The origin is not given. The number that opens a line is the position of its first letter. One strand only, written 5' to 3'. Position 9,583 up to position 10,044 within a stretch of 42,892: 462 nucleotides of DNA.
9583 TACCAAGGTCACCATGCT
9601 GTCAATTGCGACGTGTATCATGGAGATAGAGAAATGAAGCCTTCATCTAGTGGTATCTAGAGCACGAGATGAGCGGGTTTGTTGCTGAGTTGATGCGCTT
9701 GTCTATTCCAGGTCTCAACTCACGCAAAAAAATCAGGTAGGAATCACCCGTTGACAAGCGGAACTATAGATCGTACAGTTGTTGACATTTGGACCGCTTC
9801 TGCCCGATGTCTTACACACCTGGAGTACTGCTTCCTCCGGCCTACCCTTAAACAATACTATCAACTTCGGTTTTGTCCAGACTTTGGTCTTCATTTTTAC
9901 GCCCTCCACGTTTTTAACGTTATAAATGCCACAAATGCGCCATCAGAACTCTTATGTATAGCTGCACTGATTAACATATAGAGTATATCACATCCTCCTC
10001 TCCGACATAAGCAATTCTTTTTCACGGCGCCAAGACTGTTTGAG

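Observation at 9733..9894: Second precursor paralogue (A2): substitution pattern supports the minus-strand frame, with a conserved Cys27/Cys40/Cys47 scaffold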

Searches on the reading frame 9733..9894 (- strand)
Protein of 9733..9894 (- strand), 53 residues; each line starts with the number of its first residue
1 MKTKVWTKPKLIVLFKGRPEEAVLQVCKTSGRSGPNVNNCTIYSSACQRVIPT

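Call 8: search_protein_families(library=ncbifam, proteins=[window:9733-9894:-], max_evalue=0.01)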
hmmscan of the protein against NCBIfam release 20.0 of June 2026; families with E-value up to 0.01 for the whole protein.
window:9733-9894:- (53 aa): 0 families

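Call 9: search_protein_families(library=pfam, proteins=[window:9733-9894:-], max_evalue=0.01)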
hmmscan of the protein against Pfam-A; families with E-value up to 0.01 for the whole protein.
window:9733-9894:- (53 aa): 0 families

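Call 10: find_homologous_proteins(query=window:9736-9894:-, max_evalue=10)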
Query window:9736-9894:- (53 aa): 19 proteins with E <= 10 among 19 candidates.
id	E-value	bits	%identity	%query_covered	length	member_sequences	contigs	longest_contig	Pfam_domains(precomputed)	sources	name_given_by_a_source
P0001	1.0e-28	114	100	100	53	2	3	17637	-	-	-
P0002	1.1e-25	105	91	100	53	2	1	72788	-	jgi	jgi:hypothetical protein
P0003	2.3e-23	98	83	100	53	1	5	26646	-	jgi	jgi:hypothetical protein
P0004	3.5e-23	97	85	100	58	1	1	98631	-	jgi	-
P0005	4.1e-23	97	85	100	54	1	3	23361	-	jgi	jgi:hypothetical protein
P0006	9.0e-22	93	81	100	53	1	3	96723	-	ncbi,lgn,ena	-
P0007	7.0e-20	87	74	100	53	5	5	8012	-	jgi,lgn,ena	jgi:hypothetical protein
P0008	4.4e-17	78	70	94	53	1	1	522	-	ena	-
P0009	9.2e-15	71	73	91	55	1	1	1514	-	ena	-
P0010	5.3e-13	65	76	79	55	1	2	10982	-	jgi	jgi:hypothetical protein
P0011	5.4e-13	65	64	100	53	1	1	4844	-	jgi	jgi:hypothetical protein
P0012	1.2e-12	64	71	79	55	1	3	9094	-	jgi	jgi:hypothetical protein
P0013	4.0e-12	63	62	100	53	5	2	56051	-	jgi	-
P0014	3.1e-11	60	61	98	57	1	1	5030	-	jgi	jgi:hypothetical protein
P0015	3.5e-11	60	61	100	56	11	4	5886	-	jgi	jgi:hypothetical protein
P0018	4.1e-9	53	64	79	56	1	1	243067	-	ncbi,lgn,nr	ncbi:MAG: hypothetical protein JXA50_08360 [Deltaproteobacteria bacterium]|nr:hypothetical protein [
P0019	5.2e-9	53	78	68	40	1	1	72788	-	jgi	jgi:hypothetical protein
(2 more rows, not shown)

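Call 14: find_encoding_contigs(protein=P0006, flank=10000, max_places=3)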
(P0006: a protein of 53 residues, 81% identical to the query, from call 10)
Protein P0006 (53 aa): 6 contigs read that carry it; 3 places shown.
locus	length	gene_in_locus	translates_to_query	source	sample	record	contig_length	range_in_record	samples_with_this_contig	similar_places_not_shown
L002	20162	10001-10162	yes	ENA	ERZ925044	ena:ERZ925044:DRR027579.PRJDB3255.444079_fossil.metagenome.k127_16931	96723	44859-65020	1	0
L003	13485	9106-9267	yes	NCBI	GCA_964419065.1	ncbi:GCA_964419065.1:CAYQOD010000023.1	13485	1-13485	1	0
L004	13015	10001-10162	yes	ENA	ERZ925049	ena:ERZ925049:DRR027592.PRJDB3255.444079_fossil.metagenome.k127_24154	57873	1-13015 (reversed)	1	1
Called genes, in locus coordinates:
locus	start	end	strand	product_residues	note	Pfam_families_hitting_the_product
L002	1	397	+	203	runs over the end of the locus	PF02585:PIG-L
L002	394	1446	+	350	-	PF01041:DegT_DnrJ_EryC1, PF00155:Aminotran_1_2 (weak)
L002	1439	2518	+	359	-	PF00953:Glycos_transf_4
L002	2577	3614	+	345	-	PF13439:Glyco_transf_4, PF13579:Glyco_trans_4_4, PF20706:GT4-conflict (weak), PF00534:Glycos_transf_1, PF13692:Glyco_trans_1_4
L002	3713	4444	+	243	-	PF14907:NTP_transf_5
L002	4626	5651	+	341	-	PF27840:ScmC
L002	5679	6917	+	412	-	PF04055:Radical_SAM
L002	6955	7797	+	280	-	PF13489:Methyltransf_23, PF01209:Ubie_methyltran (weak), PF13847:Methyltransf_31, PF08241:Methyltransf_11, PF08242:Methyltransf_12, PF13649:Methyltransf_25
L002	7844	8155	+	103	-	PF05402:PqqD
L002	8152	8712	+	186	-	PF00717:Peptidase_S24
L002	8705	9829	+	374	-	PF04055:Radical_SAM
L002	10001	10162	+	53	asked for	-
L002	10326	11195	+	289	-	PF19156:DUF5838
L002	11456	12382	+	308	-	PF01494:FAD_binding_3 (faint)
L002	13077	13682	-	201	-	PF10502:Peptidase_S26 (faint)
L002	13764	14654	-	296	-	PF27840:ScmC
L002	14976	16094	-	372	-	PF04055:Radical_SAM, PF13353:Fer4_12 (weak)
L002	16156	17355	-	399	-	PF04055:Radical_SAM, PF13186:SPASM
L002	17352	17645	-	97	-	PF05402:PqqD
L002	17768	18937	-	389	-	PF04055:Radical_SAM, PF13186:SPASM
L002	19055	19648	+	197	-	PF01926:MMR_HSR1, PF02421:FeoB_N, PF03193:RsgA_GTPase (faint), PF00350:Dynamin_N (faint), PF00009:GTP_EFTU (weak)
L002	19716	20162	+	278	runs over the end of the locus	PF00175:NAD_binding_1 (weak), PF10418:DHODB_Fe-S_bind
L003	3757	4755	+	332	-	PF27840:ScmC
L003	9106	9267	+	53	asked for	-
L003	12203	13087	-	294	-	PF27840:ScmC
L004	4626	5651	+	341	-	PF27840:ScmC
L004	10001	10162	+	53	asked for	-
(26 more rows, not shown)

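Call 15: find_encoding_contigs(protein=P0018, flank=10000, max_places=3)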
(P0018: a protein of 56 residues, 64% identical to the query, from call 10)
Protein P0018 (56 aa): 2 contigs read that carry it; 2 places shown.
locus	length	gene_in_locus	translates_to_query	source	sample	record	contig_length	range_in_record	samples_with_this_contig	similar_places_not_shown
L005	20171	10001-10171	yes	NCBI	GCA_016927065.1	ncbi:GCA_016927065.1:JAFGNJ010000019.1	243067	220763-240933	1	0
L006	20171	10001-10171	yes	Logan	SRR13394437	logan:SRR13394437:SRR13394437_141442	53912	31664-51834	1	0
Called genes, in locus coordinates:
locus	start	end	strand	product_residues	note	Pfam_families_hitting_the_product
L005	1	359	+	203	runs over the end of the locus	PF02585:PIG-L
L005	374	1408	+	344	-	PF01041:DegT_DnrJ_EryC1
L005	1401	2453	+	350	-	PF00953:Glycos_transf_4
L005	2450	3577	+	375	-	PF13439:Glyco_transf_4, PF13477:Glyco_trans_4_2, PF13579:Glyco_trans_4_4, PF20706:GT4-conflict, PF00534:Glycos_transf_1, PF13692:Glyco_trans_1_4, PF13524:Glyco_trans_1_2 (weak)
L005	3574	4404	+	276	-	PF14907:NTP_transf_5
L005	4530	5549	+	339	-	PF27840:ScmC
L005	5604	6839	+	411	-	PF04055:Radical_SAM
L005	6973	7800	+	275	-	PF04055:Radical_SAM, PF13186:SPASM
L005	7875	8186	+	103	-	PF05402:PqqD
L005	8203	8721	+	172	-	PF00717:Peptidase_S24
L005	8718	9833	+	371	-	PF04055:Radical_SAM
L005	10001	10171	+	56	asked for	-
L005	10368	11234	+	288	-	PF19156:DUF5838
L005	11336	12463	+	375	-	PF01494:FAD_binding_3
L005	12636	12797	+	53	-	-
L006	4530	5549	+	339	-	PF27840:ScmC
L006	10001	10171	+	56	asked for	-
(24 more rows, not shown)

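Call 20: find_related_loci(query=A1, collection=genome_contigs, flank=10000)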
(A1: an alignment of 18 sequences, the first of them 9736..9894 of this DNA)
Query A1 (53 aa) in genome_contigs; peptide patterns used: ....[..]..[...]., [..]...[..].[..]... (x = any residue, [..] = any of these).
113 stretches matched a pattern; 54 encode a relative of the query (tblastn E <= 1e-3); 53 distinct loci.
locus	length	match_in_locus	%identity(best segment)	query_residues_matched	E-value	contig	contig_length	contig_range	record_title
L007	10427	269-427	85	1-53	4e-27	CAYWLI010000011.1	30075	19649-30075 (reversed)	MAG TPA_asm: uncultured Thermodesulfobacteriota bacterium isolate binchicken_co163_443 genome assembly, contig: NODE_215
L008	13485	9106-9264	81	1-53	7e-26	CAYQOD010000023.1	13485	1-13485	MAG TPA_asm: uncultured Thermodesulfobacteriota bacterium isolate binchicken_co252_14 genome assembly, contig: NODE_604_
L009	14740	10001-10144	67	1-47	4e-17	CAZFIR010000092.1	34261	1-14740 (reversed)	MAG TPA_asm: uncultured Thermodesulfobacteriota bacterium isolate SRP185410_co1_332 genome assembly, contig: k141_242887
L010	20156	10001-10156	66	1-53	4e-17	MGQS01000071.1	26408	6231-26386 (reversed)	MAG: Deltaproteobacteria bacterium RBG_16_54_11 RBG_16_scaffold_3358, whole genome shotgun sequence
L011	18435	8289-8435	65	1-47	5e-17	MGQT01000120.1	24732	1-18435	MAG: Deltaproteobacteria bacterium RBG_16_54_18 RBG_16_scaffold_9795, whole genome shotgun sequence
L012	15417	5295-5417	71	1-41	8e-17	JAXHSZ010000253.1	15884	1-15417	MAG: Thermodesulfobacteriota bacterium isolate MAG11_tar_biofilm MAG11_253, whole genome shotgun sequence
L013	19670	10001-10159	60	1-53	2e-16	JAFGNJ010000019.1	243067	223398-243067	MAG: Deltaproteobacteria bacterium isolate Zod_Metabat.542 k87_7441369, whole genome shotgun sequence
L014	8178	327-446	78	1-40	2e-16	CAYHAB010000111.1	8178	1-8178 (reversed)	MAG TPA_asm: uncultured Thermodesulfobacteriota bacterium isolate ERP119294_co2_426 genome assembly, contig: k141_381978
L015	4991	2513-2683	56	1-53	3e-15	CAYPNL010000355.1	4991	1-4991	MAG TPA_asm: uncultured Desulfobacteraceae bacterium isolate SRP067234_co1_7 genome assembly, contig: k99_105587, whole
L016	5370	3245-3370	64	1-42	5e-15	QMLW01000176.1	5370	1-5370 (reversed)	MAG: Deltaproteobacteria bacterium isolate B25_G16 B25_Guay16_scaffold_16517, whole genome shotgun sequence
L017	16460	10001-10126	62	1-42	5e-14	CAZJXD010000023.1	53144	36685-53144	MAG TPA_asm: uncultured Desulfobacteraceae bacterium isolate SRP323688_co1_280 genome assembly, contig: NODE_1192_length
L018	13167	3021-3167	49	1-47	1e-10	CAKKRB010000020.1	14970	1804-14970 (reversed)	Omnitrophica bacterium GWA2_41_15 isolate Hainich-H43-bin222-1 genome assembly, contig: H43-bin222_1_Hain_H43_02um_R3_22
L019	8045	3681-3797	56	2-40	5e-10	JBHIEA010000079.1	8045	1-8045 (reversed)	MAG: bacterium isolate b3.sp2_bin.56 NODE_3266_length_8045_cov_6.528411, whole genome shotgun sequence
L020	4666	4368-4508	47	3-48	1e-9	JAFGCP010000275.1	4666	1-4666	MAG: Deltaproteobacteria bacterium isolate Zod_Metabat.1117 k87_7199383, whole genome shotgun sequence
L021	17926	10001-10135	49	4-46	3e-9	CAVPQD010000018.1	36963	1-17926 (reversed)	MAG: uncultured Thermoleophilia bacterium isolate MFD10007.bin.2.189 genome assembly, contig: contig_42382, whole genome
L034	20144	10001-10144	42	4-47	1e-7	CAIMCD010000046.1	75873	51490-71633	MAG: uncultured Chlorobiaceae bacterium isolate MJ-time_bin-8753 genome assembly, contig: bin-8753:46/46, whole genome s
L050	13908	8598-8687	50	1-30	1e-5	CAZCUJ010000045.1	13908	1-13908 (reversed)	MAG TPA_asm: uncultured Methanospirillum sp. isolate binchicken_co22_197 genome assembly, contig: NODE_4618_length_13908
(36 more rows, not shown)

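Call 30: search_protein_families(library=ncbifam, proteins=[L034:1530-3521:+, L034:5409-6623:+, L034:6690-6995:+, L034:7507-8652:+, L034:8649-9806:+, L034:3556-5184:+, L050:5299-7236:+, L050:7176-8408:+, L050:10604-11782:+, L034:9986-10174:+], max_evalue=1e-10)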
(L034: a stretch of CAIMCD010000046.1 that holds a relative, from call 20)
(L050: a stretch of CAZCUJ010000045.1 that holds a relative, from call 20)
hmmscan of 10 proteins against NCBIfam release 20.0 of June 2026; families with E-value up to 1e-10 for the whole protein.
L034:1530-3521:+ (663 aa): 26 families (the best 25 are shown)
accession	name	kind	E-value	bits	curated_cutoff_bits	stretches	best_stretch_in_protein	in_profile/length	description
TIGR04545.1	rSAM_ahbD_hemeb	equivalog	7.3e-31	107.8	500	1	17-178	5-166/339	heme b synthase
TIGR04251.1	SCM_rSAM_ScmF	equivalog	2.3e-27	96.3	400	1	18-178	10-173/353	SynChlorMet cassette radical SAM/SPASM protein ScmF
TIGR04055.1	rSAM_NirJ2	equivalog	6.1e-27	95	500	1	19-331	7-317/326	putative heme d1 biosynthesis radical SAM protein NirJ2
TIGR03962.1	mycofact_rSAM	equivalog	4.3e-25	88.6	265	1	16-183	16-182/339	mycofactocin radical SAM maturase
TIGR04051.1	rSAM_NirJ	equivalog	1.3e-21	76.9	515.45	1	17-175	7-164/354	heme d1 biosynthesis radical SAM protein NirJ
TIGR04546.1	rSAM_ahbC_deAc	equivalog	6.2e-21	74.6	650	1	17-170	44-196/390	12,18-didecarboxysiroheme deacetylase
TIGR02668.1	moaA_archaeal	equivalog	3.2e-20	72.3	325.25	1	16-176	14-175/303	GTP 3',8-cyclase MoaA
TIGR04054.1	rSAM_NirJ1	equivalog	1.1e-19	70.3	650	1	18-174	42-197/387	putative heme d1 biosynthesis radical SAM protein NirJ1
TIGR02666.1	moaA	equivalog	3.5e-19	68.9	284.05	1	17-183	15-189/336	GTP 3',8-cyclase MoaA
NF001199.0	PRK00164.2-1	equivalog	4.6e-19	68.7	231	1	16-173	16-174/308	GTP 3',8-cyclase MoaA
TIGR04347.1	pseudo_SAM_Halo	equivalog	3.1e-18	66.2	525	1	18-158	44-183/390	TIGR04347 family pseudo-SAM/SPASM protein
TIGR04053.2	TIGR04053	equivalog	3.1e-18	66.2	395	1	18-177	14-176/366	TIGR04053 family radical SAM/SPASM domain-containing protein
TIGR04250.1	SCM_rSAM_ScmE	equivalog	1.2e-17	63.9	400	1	15-173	6-164/358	SynChlorMet cassette radical SAM/SPASM protein ScmE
TIGR02109.1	PQQ_syn_pqqE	equivalog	1.8e-17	63.3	381.35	1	11-178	6-173/358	pyrroloquinoline quinone biosynthesis protein PqqE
TIGR04340.1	rSAM_ACGX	hypoth_equivalog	5.8e-17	61.9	400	1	16-160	7-155/341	radical SAM/SPASM domain protein, ACGX system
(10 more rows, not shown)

L034:5409-6623:+ (404 aa): 20 families
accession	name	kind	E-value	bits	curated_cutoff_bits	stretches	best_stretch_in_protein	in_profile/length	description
TIGR04545.1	rSAM_ahbD_hemeb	equivalog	1.1e-24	87.5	500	1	40-184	4-144/339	heme b synthase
TIGR04055.1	rSAM_NirJ2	equivalog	4e-21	75.9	500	1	42-210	6-169/326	putative heme d1 biosynthesis radical SAM protein NirJ2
TIGR04546.1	rSAM_ahbC_deAc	equivalog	1.1e-20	73.8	650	1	39-175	42-173/390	12,18-didecarboxysiroheme deacetylase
NF045574.1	sacti_mat_StsB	exception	5.1e-20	71.7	625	1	28-179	89-233/466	StsB family radical SAM/SPASM domain sactipeptide maturase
TIGR04251.1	SCM_rSAM_ScmF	equivalog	2.1e-19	70.1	400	1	35-173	3-140/353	SynChlorMet cassette radical SAM/SPASM protein ScmF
TIGR04347.1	pseudo_SAM_Halo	equivalog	5.4e-19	68.7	525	1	41-173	43-170/390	TIGR04347 family pseudo-SAM/SPASM protein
TIGR04250.1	SCM_rSAM_ScmE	equivalog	1.6e-17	63.5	400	1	37-184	4-147/358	SynChlorMet cassette radical SAM/SPASM protein ScmE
TIGR03962.1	mycofact_rSAM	equivalog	5.3e-16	58.7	265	1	40-293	16-259/339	mycofactocin radical SAM maturase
TIGR02668.1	moaA_archaeal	equivalog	9.5e-16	57.6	325.25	1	35-172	9-141/303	GTP 3',8-cyclase MoaA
NF050035.1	rSAM_WgK_link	exception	1.8e-15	56.8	650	1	37-181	10-150/367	radical SAM/SPASM peptide maturase WgkB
TIGR02109.1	PQQ_syn_pqqE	equivalog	7.9e-15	54.6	381.35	1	39-181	10-148/358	pyrroloquinoline quinone biosynthesis protein PqqE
TIGR04054.1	rSAM_NirJ1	equivalog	6.1e-14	51.4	650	1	39-171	39-166/387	putative heme d1 biosynthesis radical SAM protein NirJ1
NF001199.0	PRK00164.2-1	equivalog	6.6e-14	51.8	231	1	38-167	14-138/308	GTP 3',8-cyclase MoaA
TIGR04051.1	rSAM_NirJ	equivalog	1.2e-12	47.5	515.45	1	41-179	7-140/354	heme d1 biosynthesis radical SAM protein NirJ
TIGR02666.1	moaA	equivalog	2e-12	46.8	284.05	1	38-158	12-134/336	GTP 3',8-cyclase MoaA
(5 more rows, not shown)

L034:6690-6995:+ (101 aa): 0 families

L034:7507-8652:+ (381 aa): 29 families (the best 25 are shown)
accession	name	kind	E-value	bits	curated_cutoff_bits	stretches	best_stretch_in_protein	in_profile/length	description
TIGR04545.1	rSAM_ahbD_hemeb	equivalog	4.7e-29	101.9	500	1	42-204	4-163/339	heme b synthase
TIGR04546.1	rSAM_ahbC_deAc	equivalog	2.7e-24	85.7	650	1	42-206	43-203/390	12,18-didecarboxysiroheme deacetylase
NF045574.1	sacti_mat_StsB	exception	1.9e-23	83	625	1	37-204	95-257/466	StsB family radical SAM/SPASM domain sactipeptide maturase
TIGR04250.1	SCM_rSAM_ScmE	equivalog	3.7e-23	82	400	1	39-366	4-343/358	SynChlorMet cassette radical SAM/SPASM protein ScmE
TIGR04051.1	rSAM_NirJ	equivalog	4.6e-23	81.7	515.45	1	44-213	8-173/354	heme d1 biosynthesis radical SAM protein NirJ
TIGR04053.2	TIGR04053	equivalog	1.8e-22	80.1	395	1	41-203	11-173/366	TIGR04053 family radical SAM/SPASM domain-containing protein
TIGR02668.1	moaA_archaeal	equivalog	6.4e-22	77.9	325.25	1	37-212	9-182/303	GTP 3',8-cyclase MoaA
TIGR04055.1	rSAM_NirJ2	equivalog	8.3e-22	78.1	500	1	43-359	5-313/326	putative heme d1 biosynthesis radical SAM protein NirJ2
TIGR04340.1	rSAM_ACGX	hypoth_equivalog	1.7e-21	76.9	400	1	37-360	2-329/341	radical SAM/SPASM domain protein, ACGX system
TIGR04133.1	rSAM_w_lipo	hypoth_equivalog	1.8e-21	76.5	425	1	31-361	17-341/350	TIGR04133 family radical SAM/SPASM protein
TIGR03962.1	mycofact_rSAM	equivalog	5.2e-21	75.2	265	1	39-200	13-170/339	mycofactocin radical SAM maturase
TIGR04347.1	pseudo_SAM_Halo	equivalog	2.2e-20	73.3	525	1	40-214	40-210/390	TIGR04347 family pseudo-SAM/SPASM protein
TIGR04251.1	SCM_rSAM_ScmF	equivalog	8.1e-20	71.5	400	1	43-374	9-344/353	SynChlorMet cassette radical SAM/SPASM protein ScmF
NF001199.0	PRK00164.2-1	equivalog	2e-19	69.9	231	1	36-205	10-177/308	GTP 3',8-cyclase MoaA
TIGR02666.1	moaA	equivalog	4.7e-19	68.5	284.05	1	42-222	14-198/336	GTP 3',8-cyclase MoaA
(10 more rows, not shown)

L034:8649-9806:+ (385 aa): 0 families

L034:3556-5184:+ (542 aa): 0 families

L050:5299-7236:+ (645 aa): 27 families (the best 25 are shown)
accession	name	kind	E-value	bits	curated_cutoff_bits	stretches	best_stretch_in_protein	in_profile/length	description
TIGR04545.1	rSAM_ahbD_hemeb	equivalog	3.8e-31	108.8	500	1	24-181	5-166/339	heme b synthase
TIGR03962.1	mycofact_rSAM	equivalog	2.8e-28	99.1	265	1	23-316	16-309/339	mycofactocin radical SAM maturase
TIGR04055.1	rSAM_NirJ2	equivalog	8e-26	91.3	500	1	24-177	5-161/326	putative heme d1 biosynthesis radical SAM protein NirJ2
TIGR04051.1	rSAM_NirJ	equivalog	5e-23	81.6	515.45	1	24-178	7-164/354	heme d1 biosynthesis radical SAM protein NirJ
TIGR04251.1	SCM_rSAM_ScmF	equivalog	1.9e-22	80.1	400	1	25-181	10-173/353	SynChlorMet cassette radical SAM/SPASM protein ScmF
NF045574.1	sacti_mat_StsB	exception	8.6e-21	74.3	625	1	25-181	102-260/466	StsB family radical SAM/SPASM domain sactipeptide maturase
TIGR04250.1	SCM_rSAM_ScmE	equivalog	7e-20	71.2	400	1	22-176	6-164/358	SynChlorMet cassette radical SAM/SPASM protein ScmE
TIGR03977.1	rSAM_pair_HxsC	equivalog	1.8e-19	69.7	267.9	1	24-175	30-188/292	His-Xaa-Ser system radical SAM maturase HxsC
TIGR04054.1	rSAM_NirJ1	equivalog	3.5e-19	68.7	650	1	25-178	42-198/387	putative heme d1 biosynthesis radical SAM protein NirJ1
TIGR04053.2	TIGR04053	equivalog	1.1e-18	67.6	395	1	24-179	13-175/366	TIGR04053 family radical SAM/SPASM domain-containing protein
TIGR04546.1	rSAM_ahbC_deAc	equivalog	2e-18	66.4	650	1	24-154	44-177/390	12,18-didecarboxysiroheme deacetylase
TIGR03961.1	rSAM_PTO1314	hypoth_equivalog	8.8e-17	61.4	306.05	1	16-182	20-183/332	PTO1314 family radical SAM protein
TIGR04347.1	pseudo_SAM_Halo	equivalog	1.2e-16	61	525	1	24-153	43-175/390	TIGR04347 family pseudo-SAM/SPASM protein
TIGR02668.1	moaA_archaeal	equivalog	1.2e-16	60.6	325.25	1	23-173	14-169/303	GTP 3',8-cyclase MoaA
TIGR02109.1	PQQ_syn_pqqE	equivalog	1.8e-16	60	381.35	1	17-181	5-173/358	pyrroloquinoline quinone biosynthesis protein PqqE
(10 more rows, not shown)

L050:7176-8408:+ (410 aa): 18 families
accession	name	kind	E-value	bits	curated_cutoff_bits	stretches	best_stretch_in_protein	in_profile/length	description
NF045574.1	sacti_mat_StsB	exception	8.4e-24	84.2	625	1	40-362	91-402/466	StsB family radical SAM/SPASM domain sactipeptide maturase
TIGR04251.1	SCM_rSAM_ScmF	equivalog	2e-21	76.8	400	1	47-191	6-149/353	SynChlorMet cassette radical SAM/SPASM protein ScmF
TIGR04545.1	rSAM_ahbD_hemeb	equivalog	1.9e-18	67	500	1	49-194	4-145/339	heme b synthase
TIGR04055.1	rSAM_NirJ2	equivalog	3.4e-17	63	500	1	51-213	6-163/326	putative heme d1 biosynthesis radical SAM protein NirJ2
TIGR02668.1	moaA_archaeal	equivalog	1.1e-15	57.5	325.25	1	47-188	12-148/303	GTP 3',8-cyclase MoaA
TIGR04546.1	rSAM_ahbC_deAc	equivalog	1.1e-15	57.3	650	1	50-191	44-180/390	12,18-didecarboxysiroheme deacetylase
TIGR04250.1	SCM_rSAM_ScmE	equivalog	3.7e-15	55.7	400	1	47-193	5-147/358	SynChlorMet cassette radical SAM/SPASM protein ScmE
NF001199.0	PRK00164.2-1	equivalog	1.1e-14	54.4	231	1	47-167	14-130/308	GTP 3',8-cyclase MoaA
TIGR03962.1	mycofact_rSAM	equivalog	1.1e-14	54.4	265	1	47-369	14-327/339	mycofactocin radical SAM maturase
TIGR04347.1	pseudo_SAM_Halo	equivalog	2.5e-14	53.4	525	1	50-192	43-184/390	TIGR04347 family pseudo-SAM/SPASM protein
TIGR04051.1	rSAM_NirJ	equivalog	6.4e-14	51.7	515.45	1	50-192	7-144/354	heme d1 biosynthesis radical SAM protein NirJ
TIGR02109.1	PQQ_syn_pqqE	equivalog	1.5e-13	50.4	381.35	1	48-175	10-133/358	pyrroloquinoline quinone biosynthesis protein PqqE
TIGR02666.1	moaA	equivalog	2.3e-12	46.6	284.05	1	48-142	13-111/336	GTP 3',8-cyclase MoaA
NF050035.1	rSAM_WgK_link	exception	3.2e-12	46.1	650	1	47-180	11-140/367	radical SAM/SPASM peptide maturase WgkB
NF038283.1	viperin_w_prok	equivalog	5.1e-12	45.5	180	1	51-140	8-101/281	viperin family antiviral radical SAM protein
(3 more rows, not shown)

L050:10604-11782:+ (392 aa): 27 families (the best 25 are shown)
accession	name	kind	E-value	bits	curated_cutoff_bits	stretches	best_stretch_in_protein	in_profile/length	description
TIGR04545.1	rSAM_ahbD_hemeb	equivalog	2.2e-25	89.8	500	1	32-194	5-164/339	heme b synthase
TIGR04051.1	rSAM_NirJ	equivalog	8e-24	84.3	515.45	1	33-222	8-190/354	heme d1 biosynthesis radical SAM protein NirJ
TIGR04250.1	SCM_rSAM_ScmE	equivalog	9.9e-24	83.9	400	1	28-191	4-164/358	SynChlorMet cassette radical SAM/SPASM protein ScmE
TIGR02668.1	moaA_archaeal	equivalog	2.2e-23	82.7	325.25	1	23-197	6-178/303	GTP 3',8-cyclase MoaA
TIGR04546.1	rSAM_ahbC_deAc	equivalog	8.7e-23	80.7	650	1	32-195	44-203/390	12,18-didecarboxysiroheme deacetylase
NF045574.1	sacti_mat_StsB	exception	1.2e-22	80.5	625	1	33-192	102-256/466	StsB family radical SAM/SPASM domain sactipeptide maturase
NF001199.0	PRK00164.2-1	equivalog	2.2e-21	76.3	231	1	23-195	8-178/308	GTP 3',8-cyclase MoaA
TIGR04340.1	rSAM_ACGX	hypoth_equivalog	3.2e-21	75.9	400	1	26-254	2-222/341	radical SAM/SPASM domain protein, ACGX system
TIGR04347.1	pseudo_SAM_Halo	equivalog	4.7e-21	75.5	525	1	31-220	42-224/390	TIGR04347 family pseudo-SAM/SPASM protein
TIGR03962.1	mycofact_rSAM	equivalog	7.3e-21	74.7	265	1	28-194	13-175/339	mycofactocin radical SAM maturase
TIGR02666.1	moaA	equivalog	2e-20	73.1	284.05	1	23-197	6-185/336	GTP 3',8-cyclase MoaA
TIGR04053.2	TIGR04053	equivalog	1.2e-19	70.8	395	1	32-193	13-174/366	TIGR04053 family radical SAM/SPASM domain-containing protein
TIGR04251.1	SCM_rSAM_ScmF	equivalog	1.4e-19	70.8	400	1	33-197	10-174/353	SynChlorMet cassette radical SAM/SPASM protein ScmF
TIGR04054.1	rSAM_NirJ1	equivalog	1.5e-18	66.6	650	1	32-198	41-203/387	putative heme d1 biosynthesis radical SAM protein NirJ1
TIGR04055.1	rSAM_NirJ2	equivalog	2.2e-18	66.8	500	1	33-343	6-307/326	putative heme d1 biosynthesis radical SAM protein NirJ2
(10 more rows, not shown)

L034:9986-10174:+ (62 aa): 0 families
